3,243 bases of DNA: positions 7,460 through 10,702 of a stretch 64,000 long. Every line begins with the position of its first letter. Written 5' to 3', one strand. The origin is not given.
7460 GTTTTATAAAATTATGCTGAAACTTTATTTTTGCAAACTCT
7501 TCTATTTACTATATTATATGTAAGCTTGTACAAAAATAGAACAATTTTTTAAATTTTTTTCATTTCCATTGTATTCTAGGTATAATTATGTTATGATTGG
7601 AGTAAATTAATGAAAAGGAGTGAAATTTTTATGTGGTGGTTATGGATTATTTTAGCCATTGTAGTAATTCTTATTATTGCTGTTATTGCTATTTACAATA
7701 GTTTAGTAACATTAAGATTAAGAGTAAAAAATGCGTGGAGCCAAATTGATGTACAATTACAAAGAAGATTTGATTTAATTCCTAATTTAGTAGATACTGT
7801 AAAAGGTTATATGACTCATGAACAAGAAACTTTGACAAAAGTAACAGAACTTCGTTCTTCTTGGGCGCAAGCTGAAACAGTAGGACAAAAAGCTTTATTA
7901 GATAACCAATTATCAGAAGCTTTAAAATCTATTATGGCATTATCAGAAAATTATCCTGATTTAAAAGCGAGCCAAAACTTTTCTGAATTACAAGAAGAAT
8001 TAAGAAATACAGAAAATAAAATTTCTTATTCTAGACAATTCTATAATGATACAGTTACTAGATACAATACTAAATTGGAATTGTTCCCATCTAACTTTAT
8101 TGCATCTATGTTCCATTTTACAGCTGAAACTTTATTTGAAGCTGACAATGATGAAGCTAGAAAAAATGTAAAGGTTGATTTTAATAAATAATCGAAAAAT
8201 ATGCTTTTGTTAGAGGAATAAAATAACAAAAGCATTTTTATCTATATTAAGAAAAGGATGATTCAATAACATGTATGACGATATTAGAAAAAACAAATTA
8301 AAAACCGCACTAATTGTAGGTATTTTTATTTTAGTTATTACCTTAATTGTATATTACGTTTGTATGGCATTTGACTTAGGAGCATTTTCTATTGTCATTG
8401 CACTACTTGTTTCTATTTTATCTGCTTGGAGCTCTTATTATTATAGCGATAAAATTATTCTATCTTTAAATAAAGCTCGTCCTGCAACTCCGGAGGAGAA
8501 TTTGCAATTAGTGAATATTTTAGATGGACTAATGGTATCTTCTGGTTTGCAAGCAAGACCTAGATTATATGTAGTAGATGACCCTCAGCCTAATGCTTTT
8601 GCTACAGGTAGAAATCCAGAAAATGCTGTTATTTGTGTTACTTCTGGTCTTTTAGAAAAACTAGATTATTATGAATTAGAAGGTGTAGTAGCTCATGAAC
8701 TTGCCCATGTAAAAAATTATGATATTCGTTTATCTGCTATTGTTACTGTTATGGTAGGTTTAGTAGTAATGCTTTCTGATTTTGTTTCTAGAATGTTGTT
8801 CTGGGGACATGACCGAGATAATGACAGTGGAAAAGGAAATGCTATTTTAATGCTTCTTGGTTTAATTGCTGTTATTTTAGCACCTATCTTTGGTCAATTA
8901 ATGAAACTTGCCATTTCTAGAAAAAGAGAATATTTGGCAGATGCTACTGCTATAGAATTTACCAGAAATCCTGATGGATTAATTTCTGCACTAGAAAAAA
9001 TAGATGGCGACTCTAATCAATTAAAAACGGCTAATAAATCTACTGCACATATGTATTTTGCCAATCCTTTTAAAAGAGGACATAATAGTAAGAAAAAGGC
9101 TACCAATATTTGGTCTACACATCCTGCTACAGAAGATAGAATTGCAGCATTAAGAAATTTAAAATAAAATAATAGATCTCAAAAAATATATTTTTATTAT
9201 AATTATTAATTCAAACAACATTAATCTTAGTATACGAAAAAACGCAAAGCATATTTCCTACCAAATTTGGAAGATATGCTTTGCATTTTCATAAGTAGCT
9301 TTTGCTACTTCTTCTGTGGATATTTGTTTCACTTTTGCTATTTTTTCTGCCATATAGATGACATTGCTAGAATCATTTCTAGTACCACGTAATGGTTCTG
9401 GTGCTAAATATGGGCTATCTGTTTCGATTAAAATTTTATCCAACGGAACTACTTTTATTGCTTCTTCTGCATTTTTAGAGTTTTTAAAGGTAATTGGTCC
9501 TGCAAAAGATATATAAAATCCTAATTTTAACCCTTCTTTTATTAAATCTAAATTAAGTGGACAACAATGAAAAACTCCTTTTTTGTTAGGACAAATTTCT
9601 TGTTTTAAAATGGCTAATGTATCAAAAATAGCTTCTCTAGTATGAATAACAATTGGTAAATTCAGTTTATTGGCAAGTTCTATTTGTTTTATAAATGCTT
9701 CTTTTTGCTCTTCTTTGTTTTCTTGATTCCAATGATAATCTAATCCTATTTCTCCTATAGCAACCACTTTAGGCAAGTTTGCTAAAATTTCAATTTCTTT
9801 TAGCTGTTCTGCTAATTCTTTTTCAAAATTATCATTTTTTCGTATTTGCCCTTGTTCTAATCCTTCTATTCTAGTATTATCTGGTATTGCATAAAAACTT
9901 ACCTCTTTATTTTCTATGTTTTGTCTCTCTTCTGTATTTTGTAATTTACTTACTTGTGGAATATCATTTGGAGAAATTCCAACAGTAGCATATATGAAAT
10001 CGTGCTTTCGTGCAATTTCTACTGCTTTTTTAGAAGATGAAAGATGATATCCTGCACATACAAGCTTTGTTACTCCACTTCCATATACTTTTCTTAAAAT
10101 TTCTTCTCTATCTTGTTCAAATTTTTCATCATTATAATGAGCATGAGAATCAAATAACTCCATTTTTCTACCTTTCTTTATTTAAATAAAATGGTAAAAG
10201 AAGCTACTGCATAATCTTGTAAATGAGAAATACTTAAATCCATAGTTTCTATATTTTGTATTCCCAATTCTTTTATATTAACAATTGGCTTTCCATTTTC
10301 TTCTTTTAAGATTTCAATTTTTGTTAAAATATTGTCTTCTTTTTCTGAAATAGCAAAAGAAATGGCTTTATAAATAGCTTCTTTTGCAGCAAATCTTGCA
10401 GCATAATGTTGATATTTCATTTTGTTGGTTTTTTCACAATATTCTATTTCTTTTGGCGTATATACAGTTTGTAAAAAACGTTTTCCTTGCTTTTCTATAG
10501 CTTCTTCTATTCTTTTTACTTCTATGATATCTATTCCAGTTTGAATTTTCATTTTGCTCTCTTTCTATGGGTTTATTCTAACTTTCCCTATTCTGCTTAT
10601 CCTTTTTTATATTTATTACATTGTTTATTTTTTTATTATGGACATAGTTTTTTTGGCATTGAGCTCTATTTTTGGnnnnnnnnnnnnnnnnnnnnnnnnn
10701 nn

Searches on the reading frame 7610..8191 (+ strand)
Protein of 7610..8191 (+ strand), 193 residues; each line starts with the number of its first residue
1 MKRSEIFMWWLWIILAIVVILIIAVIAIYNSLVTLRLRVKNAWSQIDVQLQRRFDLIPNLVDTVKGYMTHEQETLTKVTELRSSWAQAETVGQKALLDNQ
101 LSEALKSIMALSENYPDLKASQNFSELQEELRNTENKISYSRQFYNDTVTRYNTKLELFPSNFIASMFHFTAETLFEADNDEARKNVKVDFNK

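Call 34: search_protein_families(library=pfam, proteins=[window:7610-8191:+], max_evalue=0.001)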
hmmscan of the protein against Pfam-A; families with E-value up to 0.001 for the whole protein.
window:7610-8191:+ (193 aa): 1 family
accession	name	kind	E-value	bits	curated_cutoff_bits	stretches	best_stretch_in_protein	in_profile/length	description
PF04011.17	LemA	-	1.2e-62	210.5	26.2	1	42-191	1-149/149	LemA family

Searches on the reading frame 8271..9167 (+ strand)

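Call 34: search_protein_families(library=pfam, proteins=[window:8271-9167:+], max_evalue=0.001)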
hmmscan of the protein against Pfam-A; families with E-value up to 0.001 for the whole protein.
window:8271-9167:+ (298 aa): 1 family
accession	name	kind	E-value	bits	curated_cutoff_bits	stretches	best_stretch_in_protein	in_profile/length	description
PF01435.24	Peptidase_M48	-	2.7e-33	115.8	20.3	1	75-297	2-185/186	Peptidase family M48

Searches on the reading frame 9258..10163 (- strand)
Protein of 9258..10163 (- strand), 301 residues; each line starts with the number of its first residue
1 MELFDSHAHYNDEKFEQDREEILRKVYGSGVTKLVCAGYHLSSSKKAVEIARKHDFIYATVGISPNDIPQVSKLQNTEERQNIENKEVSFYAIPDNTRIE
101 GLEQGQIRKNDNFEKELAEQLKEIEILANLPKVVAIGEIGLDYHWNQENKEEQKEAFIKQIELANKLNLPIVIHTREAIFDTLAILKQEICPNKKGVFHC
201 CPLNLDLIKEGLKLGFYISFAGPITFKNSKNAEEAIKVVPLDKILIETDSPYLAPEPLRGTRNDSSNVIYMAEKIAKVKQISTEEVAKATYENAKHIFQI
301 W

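Call 28: search_protein_families(library=pfam, proteins=[window:9258-10163:-], max_evalue=0.001)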
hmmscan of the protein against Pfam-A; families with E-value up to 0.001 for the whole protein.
window:9258-10163:- (301 aa): 1 family
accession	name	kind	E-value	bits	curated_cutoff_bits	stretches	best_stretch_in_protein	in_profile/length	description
PF01026.27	TatD_DNase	-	9.7e-81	271.3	27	1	4-299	1-253/253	TatD related DNase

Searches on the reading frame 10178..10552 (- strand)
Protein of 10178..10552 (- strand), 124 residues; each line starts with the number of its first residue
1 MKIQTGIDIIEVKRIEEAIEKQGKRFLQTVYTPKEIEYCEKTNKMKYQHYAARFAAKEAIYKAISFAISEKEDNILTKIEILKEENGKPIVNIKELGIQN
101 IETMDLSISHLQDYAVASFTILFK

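Call 28: search_protein_families(library=pfam, proteins=[window:10178-10552:-], max_evalue=0.001)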
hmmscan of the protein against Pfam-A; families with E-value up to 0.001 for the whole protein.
window:10178-10552:- (124 aa): 1 family
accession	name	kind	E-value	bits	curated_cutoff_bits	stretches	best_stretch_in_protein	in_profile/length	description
PF01648.25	ACPS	-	6.4e-16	58.8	25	1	6-97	3-92/111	4'-phosphopantetheinyl transferase superfamily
